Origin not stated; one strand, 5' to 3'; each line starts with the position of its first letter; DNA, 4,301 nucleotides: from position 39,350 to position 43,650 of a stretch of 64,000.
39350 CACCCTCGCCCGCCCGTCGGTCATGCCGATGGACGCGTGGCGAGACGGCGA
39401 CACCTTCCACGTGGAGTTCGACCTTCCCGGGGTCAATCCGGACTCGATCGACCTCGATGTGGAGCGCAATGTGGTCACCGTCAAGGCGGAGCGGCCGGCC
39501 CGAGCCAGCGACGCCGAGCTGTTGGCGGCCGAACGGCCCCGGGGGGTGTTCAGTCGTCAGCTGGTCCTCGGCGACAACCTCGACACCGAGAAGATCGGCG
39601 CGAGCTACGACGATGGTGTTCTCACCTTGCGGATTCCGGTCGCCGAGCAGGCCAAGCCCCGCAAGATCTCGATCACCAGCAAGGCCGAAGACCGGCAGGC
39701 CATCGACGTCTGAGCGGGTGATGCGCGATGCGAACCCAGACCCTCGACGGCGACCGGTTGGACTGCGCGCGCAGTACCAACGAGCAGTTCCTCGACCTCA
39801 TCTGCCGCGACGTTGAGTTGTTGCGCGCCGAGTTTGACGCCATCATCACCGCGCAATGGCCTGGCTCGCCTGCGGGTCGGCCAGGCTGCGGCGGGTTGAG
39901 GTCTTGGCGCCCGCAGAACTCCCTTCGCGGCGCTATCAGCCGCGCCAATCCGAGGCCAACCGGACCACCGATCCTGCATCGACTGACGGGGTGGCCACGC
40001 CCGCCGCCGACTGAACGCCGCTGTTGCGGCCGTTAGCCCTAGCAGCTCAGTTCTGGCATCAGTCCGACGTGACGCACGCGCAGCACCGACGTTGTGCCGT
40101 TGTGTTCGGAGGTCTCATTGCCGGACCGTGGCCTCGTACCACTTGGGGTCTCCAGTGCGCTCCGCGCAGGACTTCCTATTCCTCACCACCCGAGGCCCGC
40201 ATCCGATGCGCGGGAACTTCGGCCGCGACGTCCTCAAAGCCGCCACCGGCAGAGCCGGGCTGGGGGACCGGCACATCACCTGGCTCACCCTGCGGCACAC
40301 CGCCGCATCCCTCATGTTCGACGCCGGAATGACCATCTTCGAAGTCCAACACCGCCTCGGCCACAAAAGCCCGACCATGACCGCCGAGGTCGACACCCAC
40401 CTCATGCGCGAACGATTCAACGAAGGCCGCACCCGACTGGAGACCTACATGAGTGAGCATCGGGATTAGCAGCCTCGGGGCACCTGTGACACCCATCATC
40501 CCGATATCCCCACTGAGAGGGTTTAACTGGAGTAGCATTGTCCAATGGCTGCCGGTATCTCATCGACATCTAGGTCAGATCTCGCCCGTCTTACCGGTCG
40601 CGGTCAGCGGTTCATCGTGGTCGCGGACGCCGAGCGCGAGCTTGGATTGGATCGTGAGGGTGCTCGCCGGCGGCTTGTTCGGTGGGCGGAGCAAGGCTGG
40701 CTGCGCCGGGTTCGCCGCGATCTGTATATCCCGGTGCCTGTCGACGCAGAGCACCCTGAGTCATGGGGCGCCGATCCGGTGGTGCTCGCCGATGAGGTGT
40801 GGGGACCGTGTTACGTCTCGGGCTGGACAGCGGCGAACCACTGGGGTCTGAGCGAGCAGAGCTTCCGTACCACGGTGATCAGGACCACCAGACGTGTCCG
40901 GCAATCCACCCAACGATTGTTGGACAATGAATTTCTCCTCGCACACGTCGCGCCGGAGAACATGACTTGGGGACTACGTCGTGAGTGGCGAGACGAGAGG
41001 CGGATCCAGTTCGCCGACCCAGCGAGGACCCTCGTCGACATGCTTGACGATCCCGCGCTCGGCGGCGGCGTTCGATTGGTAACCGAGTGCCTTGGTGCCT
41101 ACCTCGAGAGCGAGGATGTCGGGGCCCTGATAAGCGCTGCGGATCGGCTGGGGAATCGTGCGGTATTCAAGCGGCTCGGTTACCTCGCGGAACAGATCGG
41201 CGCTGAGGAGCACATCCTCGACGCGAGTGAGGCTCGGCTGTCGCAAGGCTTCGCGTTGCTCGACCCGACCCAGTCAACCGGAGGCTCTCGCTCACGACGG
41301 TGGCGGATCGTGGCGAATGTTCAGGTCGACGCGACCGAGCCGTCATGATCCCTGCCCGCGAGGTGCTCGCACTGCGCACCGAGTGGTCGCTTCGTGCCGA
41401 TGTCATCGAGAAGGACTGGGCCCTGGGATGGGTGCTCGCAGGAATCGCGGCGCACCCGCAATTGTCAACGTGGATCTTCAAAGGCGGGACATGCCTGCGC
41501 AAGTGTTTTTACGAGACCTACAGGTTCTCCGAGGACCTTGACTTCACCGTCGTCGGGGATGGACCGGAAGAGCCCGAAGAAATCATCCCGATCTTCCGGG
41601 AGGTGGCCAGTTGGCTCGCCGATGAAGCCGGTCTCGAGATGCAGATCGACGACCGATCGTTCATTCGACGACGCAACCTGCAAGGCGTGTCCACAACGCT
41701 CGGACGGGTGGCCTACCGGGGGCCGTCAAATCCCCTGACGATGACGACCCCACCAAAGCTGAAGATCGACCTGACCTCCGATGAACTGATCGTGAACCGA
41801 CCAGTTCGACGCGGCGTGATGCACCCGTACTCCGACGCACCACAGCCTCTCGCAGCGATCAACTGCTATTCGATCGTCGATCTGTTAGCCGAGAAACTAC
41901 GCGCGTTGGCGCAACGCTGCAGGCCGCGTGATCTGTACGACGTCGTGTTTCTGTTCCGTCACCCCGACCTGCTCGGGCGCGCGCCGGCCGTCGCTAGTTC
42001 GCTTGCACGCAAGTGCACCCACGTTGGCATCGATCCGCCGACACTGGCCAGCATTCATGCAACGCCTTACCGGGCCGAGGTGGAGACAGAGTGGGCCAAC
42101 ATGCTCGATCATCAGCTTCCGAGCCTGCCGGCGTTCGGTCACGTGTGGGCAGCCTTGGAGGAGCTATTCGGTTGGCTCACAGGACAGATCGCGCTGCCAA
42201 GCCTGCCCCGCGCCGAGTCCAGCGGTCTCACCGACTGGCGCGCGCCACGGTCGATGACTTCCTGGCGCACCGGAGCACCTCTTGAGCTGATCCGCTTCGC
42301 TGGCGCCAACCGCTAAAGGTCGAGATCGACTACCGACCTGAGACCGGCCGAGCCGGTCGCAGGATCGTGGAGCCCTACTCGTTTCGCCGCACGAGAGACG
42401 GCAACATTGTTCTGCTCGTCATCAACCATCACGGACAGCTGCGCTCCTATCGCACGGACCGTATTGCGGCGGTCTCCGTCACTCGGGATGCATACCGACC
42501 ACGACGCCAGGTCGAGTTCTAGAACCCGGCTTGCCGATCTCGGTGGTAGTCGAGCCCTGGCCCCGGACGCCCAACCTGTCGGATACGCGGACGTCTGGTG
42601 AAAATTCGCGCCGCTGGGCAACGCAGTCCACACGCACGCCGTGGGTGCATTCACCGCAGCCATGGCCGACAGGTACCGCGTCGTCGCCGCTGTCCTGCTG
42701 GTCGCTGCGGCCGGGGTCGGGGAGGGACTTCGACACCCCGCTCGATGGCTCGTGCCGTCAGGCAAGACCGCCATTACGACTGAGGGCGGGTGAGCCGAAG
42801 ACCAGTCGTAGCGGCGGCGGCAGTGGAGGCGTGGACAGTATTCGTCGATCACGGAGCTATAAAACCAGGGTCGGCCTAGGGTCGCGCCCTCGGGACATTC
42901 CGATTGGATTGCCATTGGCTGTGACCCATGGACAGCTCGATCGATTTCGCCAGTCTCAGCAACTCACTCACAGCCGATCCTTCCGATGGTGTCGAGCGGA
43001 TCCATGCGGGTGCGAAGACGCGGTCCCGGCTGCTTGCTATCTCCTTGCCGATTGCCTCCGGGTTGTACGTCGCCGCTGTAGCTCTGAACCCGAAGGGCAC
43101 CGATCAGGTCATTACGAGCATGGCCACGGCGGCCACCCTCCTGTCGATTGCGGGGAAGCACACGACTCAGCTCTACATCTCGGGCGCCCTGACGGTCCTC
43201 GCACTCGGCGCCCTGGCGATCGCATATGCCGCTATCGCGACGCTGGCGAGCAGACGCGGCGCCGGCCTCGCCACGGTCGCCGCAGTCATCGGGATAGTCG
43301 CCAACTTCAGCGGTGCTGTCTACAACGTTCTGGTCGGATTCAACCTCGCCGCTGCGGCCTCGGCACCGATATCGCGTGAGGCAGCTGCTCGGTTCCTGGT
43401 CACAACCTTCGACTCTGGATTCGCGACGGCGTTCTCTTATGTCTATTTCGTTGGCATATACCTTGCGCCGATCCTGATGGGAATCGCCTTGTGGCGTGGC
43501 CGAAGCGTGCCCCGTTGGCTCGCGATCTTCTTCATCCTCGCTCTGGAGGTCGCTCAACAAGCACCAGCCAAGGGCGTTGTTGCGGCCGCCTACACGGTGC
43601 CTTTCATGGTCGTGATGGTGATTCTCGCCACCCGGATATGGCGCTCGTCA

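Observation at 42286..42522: Start-less WYL-domain remnant fused in another frame to the 3' end of abiEii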

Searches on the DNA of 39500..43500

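Call 46: search_rna_families(source=window, start=39500, end=43500, threshold=evalue, max_evalue=1)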
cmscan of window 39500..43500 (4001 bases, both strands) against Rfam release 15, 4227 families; matches with E-value up to 1: 0.
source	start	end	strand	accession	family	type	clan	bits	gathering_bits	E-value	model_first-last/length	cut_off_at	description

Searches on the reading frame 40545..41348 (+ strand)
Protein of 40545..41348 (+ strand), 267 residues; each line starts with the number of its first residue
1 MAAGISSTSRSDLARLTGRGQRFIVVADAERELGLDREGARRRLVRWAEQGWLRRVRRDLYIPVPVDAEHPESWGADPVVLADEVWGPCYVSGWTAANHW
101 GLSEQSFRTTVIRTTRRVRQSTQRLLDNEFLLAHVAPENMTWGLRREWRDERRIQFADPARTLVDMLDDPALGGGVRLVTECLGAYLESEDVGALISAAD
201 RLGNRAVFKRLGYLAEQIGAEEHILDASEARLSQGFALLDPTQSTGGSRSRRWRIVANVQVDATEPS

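Call 7: search_protein_families(library=pfam, max_evalue=10, proteins=[window:40545-41345:+])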
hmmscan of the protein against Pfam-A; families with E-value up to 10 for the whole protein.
seq(267 aa): 3 families
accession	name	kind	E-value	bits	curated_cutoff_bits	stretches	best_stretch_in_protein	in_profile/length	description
PF13338.12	AbiEi_4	-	0.00028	21.4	25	1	13-63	3-48/49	Transcriptional regulator, AbiEi antitoxin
PF09407.15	AbiEi_1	-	0.0012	19.5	22.2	1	90-216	19-141/142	AbiEi antitoxin C-terminal domain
PF12802.13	MarR_2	-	0.02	15.5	27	1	16-57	14-54/61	MarR family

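Call 33: search_protein_families(library=padloc, max_evalue=0.001, proteins=[window:40545-41348:+])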
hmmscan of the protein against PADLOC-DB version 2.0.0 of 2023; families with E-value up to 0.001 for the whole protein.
window:40545-41348:+ (267 aa): 17 families
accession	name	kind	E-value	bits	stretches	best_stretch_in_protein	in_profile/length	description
PDLC02271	AbiEi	-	2.2e-75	251.3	1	8-256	8-256/263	AbiEi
PDLC02267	AbiEi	-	1.3e-49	167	1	8-264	5-247/252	AbiEi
PDLC02276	AbiEi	-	4.3e-24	83.4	1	20-252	14-238/270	AbiEi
PDLC02266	AbiEi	-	7e-23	79.3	1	15-263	9-256/258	AbiEi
PDLC02282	AbiEi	-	8.3e-19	65.9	1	15-262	9-257/260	AbiEi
PDLC02270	AbiEi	-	1.6e-16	58.2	1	40-257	31-253/265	AbiEi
PDLC02269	AbiEi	-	6.2e-15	53.2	1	35-227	23-207/251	AbiEi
PDLC02272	AbiEi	-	9e-13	46.5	1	40-215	29-195/200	AbiEi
PDLC02252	AbiEi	-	2.6e-12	44.9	1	19-262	13-256/259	AbiEi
PDLC02287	AbiEi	-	7.4e-12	43.3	1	35-224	23-200/253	AbiEi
PDLC02241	AbiEi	-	5e-11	40.8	1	39-167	27-145/199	AbiEi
PDLC02230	AbiEi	-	1.7e-09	35.6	1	40-167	19-135/192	AbiEi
PDLC02225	AbiEi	-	9.3e-08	30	1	40-202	31-181/198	AbiEi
PDLC02237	AbiEi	-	5.1e-06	24.3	1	152-259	177-285/285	AbiEi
PDLC02226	AbiEi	-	6.4e-06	24.2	1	36-143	30-136/202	AbiEi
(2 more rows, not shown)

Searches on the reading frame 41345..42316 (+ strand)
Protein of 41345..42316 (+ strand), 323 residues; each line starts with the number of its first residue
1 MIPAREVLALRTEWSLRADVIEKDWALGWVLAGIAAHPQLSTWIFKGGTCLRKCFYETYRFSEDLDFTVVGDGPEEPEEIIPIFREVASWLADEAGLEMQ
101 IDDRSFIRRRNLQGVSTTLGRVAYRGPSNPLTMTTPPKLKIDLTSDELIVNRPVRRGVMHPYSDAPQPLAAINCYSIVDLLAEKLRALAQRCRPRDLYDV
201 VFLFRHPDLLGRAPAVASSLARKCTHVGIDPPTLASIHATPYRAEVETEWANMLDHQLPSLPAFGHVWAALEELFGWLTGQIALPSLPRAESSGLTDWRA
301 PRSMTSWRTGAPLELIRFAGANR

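Call 12: find_encoding_contigs(protein=window:41345-42316:+, flank=10000, max_places=6)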
Protein window:41345-42316:+ (323 aa): 11 contigs read that carry it; 6 places shown.
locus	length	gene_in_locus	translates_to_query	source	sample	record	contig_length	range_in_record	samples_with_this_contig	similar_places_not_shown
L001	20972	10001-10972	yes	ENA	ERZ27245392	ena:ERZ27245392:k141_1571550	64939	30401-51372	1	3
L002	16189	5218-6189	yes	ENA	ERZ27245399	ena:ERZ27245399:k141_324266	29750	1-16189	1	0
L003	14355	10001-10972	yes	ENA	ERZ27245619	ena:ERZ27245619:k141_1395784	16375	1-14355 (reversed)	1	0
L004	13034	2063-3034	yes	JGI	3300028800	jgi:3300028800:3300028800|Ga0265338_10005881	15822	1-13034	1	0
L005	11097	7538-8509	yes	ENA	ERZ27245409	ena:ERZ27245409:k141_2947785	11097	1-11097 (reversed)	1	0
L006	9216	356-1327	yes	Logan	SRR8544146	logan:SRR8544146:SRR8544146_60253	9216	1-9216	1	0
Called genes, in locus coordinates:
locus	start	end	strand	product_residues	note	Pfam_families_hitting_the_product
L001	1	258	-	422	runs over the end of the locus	-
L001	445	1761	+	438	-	PF00801:PKD (weak), PF18911:PKD_4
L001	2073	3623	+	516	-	PF07690:MFS_1, PF00083:Sugar_tr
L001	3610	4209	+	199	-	PF00440:TetR_N, PF17754:TetR_C_14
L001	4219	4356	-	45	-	-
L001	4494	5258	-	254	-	PF10099:RskA_C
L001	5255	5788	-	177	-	PF04542:Sigma70_r2, PF08281:Sigma70_r4_2, PF04545:Sigma70_r4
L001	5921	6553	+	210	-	-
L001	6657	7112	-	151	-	PF10604:Polyketide_cyc2, PF03364:Polyketide_cyc (weak)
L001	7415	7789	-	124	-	PF00376:MerR, PF13411:MerR_1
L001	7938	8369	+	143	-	PF00011:HSP20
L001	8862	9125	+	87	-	PF00589:Phage_integrase (weak)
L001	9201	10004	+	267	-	-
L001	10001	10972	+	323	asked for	PF08843:AbiEii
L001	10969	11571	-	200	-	-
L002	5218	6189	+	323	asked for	PF08843:AbiEii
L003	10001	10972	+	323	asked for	PF08843:AbiEii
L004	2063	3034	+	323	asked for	PF08843:AbiEii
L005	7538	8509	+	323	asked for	PF08843:AbiEii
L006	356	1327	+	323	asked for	PF08843:AbiEii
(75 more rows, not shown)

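Call 33: search_protein_families(library=padloc, max_evalue=0.001, proteins=[window:41345-42316:+])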
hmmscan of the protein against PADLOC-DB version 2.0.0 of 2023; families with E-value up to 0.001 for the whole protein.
window:41345-42316:+ (323 aa): 30 families (the best 25 are shown)
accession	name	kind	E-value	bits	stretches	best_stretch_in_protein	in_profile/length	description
PDLC02317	AbiEii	-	9.9e-104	345.4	1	1-323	1-322/396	AbiEii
PDLC02304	AbiEii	-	4.2e-65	218.3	1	1-275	1-255/260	AbiEii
PDLC02294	AbiEii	-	6.9e-21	73.2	1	1-206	1-188/260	AbiEii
PDLC02323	AbiEii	-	7.7e-18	63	1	14-208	12-187/248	AbiEii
PDLC02306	AbiEii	-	9.3e-18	62.8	2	170-277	166-277/280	AbiEii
PDLC02288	AbiEii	-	2.3e-16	57.5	1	18-280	28-275/294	AbiEii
PDLC02321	AbiEii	-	7.1e-16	56.7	1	18-69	19-69/296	AbiEii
PDLC02292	AbiEii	-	3.2e-15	54.7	1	12-87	19-91/283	AbiEii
PDLC02296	AbiEii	-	1.5e-14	51.9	1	12-204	15-198/282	AbiEii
PDLC02303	AbiEii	-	2.6e-14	51.3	1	6-258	5-227/249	AbiEii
PDLC02289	AbiEii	-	5.4e-14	50.4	1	12-193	23-199/309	AbiEii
PDLC02293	AbiEii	-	7.5e-14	49.9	1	30-206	29-193/270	AbiEii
PDLC02291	AbiEii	-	1.9e-13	48.4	1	30-254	46-243/310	AbiEii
PDLC02318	AbiEii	-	2.1e-13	48.3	1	24-201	23-181/280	AbiEii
PDLC02307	AbiEii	-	2.9e-13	48.1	2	169-206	110-147/219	AbiEii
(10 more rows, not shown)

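Call 51: list_cluster_members(proteins=[window:41345-42316:+, window:40545-41348:+])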
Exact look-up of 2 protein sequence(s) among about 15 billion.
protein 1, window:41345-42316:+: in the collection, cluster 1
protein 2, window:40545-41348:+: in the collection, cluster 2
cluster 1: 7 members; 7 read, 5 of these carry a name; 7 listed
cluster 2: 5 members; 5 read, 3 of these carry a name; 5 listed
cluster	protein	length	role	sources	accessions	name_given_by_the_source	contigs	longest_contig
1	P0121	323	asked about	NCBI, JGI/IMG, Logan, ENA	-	-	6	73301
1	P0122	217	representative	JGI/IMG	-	predicted nucleotidyltransferase component of viral defense system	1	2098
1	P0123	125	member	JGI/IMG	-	predicted DNA-binding transcriptional regulator YafY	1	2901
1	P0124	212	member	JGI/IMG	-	hypothetical protein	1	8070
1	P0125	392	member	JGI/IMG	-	predicted nucleotidyltransferase component of viral defense system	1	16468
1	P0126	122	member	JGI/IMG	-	predicted DNA-binding transcriptional regulator YafY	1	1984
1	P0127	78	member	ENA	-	-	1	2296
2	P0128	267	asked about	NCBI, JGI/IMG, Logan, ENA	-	-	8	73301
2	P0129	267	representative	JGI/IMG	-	predicted transcriptional regulator of viral defense system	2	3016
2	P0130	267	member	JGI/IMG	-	predicted transcriptional regulator of viral defense system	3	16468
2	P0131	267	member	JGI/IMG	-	predicted transcriptional regulator of viral defense system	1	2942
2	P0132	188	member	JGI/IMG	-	-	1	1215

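Call 53: find_encoding_contigs(protein=P0125, flank=8000, max_places=3)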
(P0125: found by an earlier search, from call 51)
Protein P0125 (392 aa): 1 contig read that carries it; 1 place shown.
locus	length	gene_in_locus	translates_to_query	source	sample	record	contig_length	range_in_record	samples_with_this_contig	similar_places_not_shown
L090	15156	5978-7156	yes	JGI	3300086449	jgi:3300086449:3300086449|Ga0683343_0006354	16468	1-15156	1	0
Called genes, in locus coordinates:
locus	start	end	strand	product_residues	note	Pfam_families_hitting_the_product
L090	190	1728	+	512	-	PF07690:MFS_1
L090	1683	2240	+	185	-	-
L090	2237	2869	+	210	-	PF00106:adh_short, PF08659:KR, PF13561:adh_short_C2 (weak)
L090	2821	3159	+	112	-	-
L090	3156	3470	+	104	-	PF08327:AHSA1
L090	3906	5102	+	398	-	PF14659:Phage_int_SAM_3 (faint), PF00589:Phage_integrase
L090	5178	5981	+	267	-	-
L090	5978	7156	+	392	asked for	PF08843:AbiEii, PF13280:WYL (weak)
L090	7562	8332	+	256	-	-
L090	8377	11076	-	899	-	PF13191:AAA_16, PF07719:TPR_2 (faint), PF00196:GerE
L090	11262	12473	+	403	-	PF07690:MFS_1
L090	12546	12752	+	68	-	-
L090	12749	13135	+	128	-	PF14079:DUF4260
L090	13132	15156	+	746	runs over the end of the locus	PF03176:MMPL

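Call 54: find_encoding_contigs(protein=P0124, flank=8000, max_places=3)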
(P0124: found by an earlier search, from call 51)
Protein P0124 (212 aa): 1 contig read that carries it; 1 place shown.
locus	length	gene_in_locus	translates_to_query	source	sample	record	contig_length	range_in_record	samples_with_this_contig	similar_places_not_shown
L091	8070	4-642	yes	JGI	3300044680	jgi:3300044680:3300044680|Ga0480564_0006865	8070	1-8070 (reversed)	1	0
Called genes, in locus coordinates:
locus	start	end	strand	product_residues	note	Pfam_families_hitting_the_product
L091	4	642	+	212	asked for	PF08843:AbiEii, PF13280:WYL (weak)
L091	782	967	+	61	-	-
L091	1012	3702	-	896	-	PF13191:AAA_16, PF07719:TPR_2 (faint), PF00196:GerE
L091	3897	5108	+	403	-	PF07690:MFS_1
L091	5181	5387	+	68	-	-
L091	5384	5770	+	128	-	PF14079:DUF4260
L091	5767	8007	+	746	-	PF03176:MMPL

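Call 55: find_encoding_contigs(protein=P0122, flank=3000, max_places=3)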
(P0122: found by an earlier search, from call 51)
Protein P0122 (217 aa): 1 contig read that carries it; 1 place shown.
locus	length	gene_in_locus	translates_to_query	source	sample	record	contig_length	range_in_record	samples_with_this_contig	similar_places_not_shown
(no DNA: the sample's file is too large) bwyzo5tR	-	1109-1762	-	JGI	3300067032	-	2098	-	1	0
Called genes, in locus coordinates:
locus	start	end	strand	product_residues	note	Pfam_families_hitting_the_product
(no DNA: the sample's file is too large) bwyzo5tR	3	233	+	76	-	?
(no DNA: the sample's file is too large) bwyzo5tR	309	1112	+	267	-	-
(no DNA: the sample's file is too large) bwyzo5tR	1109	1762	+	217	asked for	PF08843:AbiEii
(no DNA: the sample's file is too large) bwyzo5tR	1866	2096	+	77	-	?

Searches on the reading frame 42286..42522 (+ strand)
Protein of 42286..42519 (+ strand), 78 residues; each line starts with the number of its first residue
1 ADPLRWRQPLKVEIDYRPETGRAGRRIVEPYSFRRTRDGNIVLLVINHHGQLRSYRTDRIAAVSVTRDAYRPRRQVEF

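Call 7: search_protein_families(library=pfam, max_evalue=10, proteins=[window:42286-42519:+])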
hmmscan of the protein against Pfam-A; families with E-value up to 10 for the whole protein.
seq(78 aa): 1 family
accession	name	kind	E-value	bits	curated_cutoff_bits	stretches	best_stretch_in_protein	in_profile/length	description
PF13280.12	WYL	-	1.2e-06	28.8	21.8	1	10-64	14-69/70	WYL domain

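Call 8: search_protein_families(library=ncbifam, max_evalue=10, proteins=[window:42286-42519:+])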
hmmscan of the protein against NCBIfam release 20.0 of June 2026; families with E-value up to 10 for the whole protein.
seq(78 aa): 1 family
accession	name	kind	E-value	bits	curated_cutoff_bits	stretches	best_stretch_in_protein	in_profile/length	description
NF002330.0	PRK01286.1-5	equivalog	0.066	12.3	511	1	2-60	8-67/384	deoxyguanosinetriphosphate triphosphohydrolase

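Call 33: search_protein_families(library=padloc, max_evalue=0.001, proteins=[window:42313-42522:+])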
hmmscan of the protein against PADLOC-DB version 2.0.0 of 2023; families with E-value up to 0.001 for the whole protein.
window:42313-42522:+ (69 aa): 3 families
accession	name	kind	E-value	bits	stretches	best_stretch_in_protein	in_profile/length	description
PDLC02317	AbiEii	-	1.9e-14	51.5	1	1-68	323-386/396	AbiEii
PDLC01652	WYL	-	8.6e-07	27.4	1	2-63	32-82/162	"CAS-I,CAS-II,CAS-III,CAS-IV,CAS-V,CAS-VI; associated_signaling"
PDLC01457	WYL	-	9.8e-06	23.3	1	2-67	139-204/229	"CAS-I,CAS-II,CAS-III,CAS-IV,CAS-V,CAS-VI; associated_signaling"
